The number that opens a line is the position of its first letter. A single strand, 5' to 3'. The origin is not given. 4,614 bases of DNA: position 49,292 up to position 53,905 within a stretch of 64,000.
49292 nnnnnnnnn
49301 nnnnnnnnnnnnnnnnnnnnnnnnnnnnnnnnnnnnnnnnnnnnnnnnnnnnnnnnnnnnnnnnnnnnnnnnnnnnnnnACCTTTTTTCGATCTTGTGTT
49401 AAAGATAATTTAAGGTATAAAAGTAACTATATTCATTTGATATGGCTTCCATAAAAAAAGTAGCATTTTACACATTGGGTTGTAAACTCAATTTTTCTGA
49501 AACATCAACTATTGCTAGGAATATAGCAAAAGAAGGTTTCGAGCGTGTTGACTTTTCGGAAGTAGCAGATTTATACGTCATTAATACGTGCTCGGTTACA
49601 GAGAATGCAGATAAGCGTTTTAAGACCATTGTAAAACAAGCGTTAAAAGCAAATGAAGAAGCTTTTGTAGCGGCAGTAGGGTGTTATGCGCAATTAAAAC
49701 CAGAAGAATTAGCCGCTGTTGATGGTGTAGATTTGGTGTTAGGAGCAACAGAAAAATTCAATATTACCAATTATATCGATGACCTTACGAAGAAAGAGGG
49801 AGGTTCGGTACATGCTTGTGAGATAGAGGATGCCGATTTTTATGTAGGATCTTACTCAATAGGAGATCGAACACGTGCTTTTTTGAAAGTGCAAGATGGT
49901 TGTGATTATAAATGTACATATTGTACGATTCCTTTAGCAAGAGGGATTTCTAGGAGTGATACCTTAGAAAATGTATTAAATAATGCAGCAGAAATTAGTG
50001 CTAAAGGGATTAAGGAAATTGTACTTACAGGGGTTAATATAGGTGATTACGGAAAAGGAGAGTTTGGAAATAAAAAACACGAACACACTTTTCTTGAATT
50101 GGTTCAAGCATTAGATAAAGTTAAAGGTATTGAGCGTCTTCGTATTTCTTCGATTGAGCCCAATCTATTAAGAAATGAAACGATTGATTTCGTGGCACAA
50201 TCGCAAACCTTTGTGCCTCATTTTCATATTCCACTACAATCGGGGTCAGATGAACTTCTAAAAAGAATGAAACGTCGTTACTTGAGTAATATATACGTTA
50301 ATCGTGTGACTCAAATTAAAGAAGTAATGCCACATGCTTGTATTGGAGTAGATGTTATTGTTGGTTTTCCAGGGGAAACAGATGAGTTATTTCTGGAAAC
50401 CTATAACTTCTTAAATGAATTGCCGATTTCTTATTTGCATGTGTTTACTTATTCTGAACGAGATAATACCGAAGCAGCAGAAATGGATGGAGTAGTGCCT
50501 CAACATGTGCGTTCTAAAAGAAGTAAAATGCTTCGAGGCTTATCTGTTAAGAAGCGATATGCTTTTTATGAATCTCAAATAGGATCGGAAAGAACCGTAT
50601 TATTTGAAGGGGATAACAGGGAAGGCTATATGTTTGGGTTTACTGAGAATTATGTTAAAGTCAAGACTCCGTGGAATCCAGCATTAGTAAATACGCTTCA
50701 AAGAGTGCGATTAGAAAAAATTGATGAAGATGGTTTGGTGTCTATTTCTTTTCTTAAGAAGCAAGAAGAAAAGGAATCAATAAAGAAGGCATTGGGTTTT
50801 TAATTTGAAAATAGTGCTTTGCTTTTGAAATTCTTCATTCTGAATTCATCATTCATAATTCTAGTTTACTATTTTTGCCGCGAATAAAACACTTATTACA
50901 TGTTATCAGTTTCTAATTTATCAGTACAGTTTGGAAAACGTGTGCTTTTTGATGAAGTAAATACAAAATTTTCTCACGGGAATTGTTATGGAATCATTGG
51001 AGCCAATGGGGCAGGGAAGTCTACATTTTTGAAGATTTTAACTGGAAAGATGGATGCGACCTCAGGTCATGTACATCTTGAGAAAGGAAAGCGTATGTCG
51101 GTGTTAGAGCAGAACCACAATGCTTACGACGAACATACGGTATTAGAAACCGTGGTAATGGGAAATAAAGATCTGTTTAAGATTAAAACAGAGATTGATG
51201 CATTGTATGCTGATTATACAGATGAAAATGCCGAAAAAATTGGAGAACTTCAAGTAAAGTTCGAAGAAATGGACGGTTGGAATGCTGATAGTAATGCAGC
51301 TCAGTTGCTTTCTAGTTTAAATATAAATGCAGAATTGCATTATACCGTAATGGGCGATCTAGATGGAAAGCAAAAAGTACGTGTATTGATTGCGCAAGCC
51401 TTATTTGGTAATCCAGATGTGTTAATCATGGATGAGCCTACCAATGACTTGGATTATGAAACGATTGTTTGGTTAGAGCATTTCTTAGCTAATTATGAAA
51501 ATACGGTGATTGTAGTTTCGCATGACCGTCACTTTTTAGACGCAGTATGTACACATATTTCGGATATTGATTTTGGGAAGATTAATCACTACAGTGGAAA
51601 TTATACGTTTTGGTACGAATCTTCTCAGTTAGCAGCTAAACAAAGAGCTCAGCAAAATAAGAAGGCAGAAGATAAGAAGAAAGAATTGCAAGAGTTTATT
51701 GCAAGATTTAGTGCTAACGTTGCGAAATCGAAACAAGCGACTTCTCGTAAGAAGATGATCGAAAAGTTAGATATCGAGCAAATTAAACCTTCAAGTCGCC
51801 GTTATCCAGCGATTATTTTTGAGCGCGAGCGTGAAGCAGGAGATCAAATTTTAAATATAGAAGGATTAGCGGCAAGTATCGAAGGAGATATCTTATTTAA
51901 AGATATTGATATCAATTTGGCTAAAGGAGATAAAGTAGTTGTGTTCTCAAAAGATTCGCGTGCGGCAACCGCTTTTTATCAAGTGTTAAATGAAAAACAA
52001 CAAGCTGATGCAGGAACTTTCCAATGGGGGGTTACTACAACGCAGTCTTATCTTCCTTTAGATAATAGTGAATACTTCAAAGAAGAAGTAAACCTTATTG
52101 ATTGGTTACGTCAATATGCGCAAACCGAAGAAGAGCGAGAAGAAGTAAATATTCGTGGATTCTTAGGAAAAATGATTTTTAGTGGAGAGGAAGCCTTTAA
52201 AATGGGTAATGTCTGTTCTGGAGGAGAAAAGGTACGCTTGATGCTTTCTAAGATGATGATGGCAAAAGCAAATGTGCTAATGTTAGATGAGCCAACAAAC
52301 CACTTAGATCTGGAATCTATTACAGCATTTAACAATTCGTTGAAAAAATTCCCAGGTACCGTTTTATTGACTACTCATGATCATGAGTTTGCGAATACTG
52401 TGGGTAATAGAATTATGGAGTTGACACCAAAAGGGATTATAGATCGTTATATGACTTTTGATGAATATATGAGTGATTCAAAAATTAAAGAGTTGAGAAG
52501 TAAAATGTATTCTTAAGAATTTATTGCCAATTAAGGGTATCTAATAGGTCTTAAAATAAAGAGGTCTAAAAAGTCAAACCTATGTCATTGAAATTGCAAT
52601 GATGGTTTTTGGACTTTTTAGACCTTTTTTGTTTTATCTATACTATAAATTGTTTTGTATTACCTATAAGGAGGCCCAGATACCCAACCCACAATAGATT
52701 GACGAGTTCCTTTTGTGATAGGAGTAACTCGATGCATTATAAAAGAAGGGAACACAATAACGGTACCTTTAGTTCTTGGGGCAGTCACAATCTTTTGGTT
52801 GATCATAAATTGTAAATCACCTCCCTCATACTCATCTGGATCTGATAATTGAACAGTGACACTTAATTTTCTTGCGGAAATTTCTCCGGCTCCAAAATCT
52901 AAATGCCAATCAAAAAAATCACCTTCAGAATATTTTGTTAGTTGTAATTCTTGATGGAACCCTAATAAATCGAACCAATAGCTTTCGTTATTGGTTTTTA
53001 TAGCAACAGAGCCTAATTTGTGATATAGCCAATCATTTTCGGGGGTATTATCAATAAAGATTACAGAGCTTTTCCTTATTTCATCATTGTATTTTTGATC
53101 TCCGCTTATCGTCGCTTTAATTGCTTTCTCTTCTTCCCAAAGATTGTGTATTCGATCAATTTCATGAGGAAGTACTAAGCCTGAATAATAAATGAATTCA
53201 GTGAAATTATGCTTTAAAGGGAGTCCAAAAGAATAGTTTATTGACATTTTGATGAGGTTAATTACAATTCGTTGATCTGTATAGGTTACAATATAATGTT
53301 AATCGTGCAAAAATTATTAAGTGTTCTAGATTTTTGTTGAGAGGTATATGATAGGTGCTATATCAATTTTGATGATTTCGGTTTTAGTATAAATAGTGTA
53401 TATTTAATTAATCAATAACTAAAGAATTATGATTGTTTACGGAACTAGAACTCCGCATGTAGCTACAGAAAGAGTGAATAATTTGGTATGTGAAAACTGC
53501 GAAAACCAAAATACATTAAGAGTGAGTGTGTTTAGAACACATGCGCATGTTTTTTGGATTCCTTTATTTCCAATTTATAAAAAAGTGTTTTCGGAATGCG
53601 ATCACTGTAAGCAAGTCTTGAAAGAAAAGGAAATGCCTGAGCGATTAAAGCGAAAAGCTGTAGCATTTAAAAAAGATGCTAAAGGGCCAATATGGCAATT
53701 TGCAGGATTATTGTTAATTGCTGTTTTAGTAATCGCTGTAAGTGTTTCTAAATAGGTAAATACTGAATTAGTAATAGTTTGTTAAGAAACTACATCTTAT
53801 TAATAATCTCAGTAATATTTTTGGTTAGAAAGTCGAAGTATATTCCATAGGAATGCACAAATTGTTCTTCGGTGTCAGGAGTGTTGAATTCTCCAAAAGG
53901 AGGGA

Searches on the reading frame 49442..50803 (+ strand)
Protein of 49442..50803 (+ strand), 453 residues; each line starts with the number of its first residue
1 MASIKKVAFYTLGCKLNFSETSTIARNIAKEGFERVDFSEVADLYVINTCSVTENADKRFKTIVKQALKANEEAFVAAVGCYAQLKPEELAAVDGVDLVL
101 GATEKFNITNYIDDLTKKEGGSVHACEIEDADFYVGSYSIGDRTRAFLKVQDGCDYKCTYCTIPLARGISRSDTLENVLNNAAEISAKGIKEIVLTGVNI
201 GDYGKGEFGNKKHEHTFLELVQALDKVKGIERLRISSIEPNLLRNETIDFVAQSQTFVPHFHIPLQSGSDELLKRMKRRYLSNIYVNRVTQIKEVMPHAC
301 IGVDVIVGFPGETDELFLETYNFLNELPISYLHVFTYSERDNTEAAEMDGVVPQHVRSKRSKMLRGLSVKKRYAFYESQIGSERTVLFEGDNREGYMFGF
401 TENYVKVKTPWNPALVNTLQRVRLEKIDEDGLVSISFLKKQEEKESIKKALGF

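Call 7: search_protein_families(library=pfam, proteins=[window:49442-50803:+], max_evalue=0.001)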
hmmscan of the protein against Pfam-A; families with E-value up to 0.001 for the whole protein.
window:49442-50803:+ (453 aa): 2 families
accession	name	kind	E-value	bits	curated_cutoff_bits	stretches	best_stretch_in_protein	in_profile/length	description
PF04055.27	Radical_SAM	-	1.9e-23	83.9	29.5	1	149-324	2-166/166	Radical SAM superfamily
PF00919.26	UPF0004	-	2.7e-23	82.3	27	1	6-101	1-98/98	Uncharacterized protein family UPF0004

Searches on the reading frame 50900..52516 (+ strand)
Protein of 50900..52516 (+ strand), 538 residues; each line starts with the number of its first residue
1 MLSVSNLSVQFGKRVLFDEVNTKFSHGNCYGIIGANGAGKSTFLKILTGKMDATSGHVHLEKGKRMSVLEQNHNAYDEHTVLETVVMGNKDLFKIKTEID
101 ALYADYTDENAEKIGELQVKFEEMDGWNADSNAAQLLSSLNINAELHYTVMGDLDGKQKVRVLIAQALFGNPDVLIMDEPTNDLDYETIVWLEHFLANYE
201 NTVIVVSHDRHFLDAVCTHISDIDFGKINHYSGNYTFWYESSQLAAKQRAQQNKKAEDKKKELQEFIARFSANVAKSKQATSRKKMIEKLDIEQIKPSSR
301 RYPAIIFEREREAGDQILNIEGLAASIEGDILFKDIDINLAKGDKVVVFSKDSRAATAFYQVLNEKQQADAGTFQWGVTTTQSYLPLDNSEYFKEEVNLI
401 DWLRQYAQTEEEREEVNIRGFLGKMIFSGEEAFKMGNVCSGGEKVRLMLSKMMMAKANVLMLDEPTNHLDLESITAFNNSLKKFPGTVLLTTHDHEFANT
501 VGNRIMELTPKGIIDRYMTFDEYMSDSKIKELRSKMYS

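Call 8: search_protein_families(library=pfam, proteins=[window:50900-52516:+], max_evalue=0.001)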
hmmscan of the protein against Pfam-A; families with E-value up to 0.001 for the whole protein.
window:50900-52516:+ (538 aa): 4 families
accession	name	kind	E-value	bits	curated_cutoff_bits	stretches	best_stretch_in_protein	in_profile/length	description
PF00005.33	ABC_tran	-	1.1e-33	117.2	25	2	18-182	2-137/137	ABC transporter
PF12848.13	ABC_tran_Xtn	-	2.6e-19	69.5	25.9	1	222-304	2-82/85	ABC transporter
PF13304.12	AAA_21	-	8.7e-14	52.7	27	0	30-47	2-19/304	AAA domain, putative AbiEii toxin, Type IV TA system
PF02463.25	SMC_N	-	3.5e-08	33.6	40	1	18-507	16-210/220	RecF/RecN/SMC N terminal domain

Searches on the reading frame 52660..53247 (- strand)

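Call 8: search_protein_families(library=pfam, proteins=[window:52660-53247:-], max_evalue=0.001)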
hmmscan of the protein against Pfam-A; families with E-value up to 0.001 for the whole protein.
window:52660-53247:- (195 aa): 1 family
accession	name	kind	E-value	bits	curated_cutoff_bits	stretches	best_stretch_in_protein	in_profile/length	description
PF13640.12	2OG-FeII_Oxy_3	-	2.2e-15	57.8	27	1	101-189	1-97/98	2OG-Fe(II) oxygenase superfamily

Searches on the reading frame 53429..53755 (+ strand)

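Call 8: search_protein_families(library=pfam, proteins=[window:53429-53755:+], max_evalue=0.001)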
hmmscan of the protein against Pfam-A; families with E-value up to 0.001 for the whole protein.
window:53429-53755:+ (108 aa): 1 family
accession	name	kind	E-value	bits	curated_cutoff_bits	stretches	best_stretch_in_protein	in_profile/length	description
PF17032.10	Zn_ribbon_15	-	3.7e-06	28.1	28.9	1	20-68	2-51/73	zinc-ribbon family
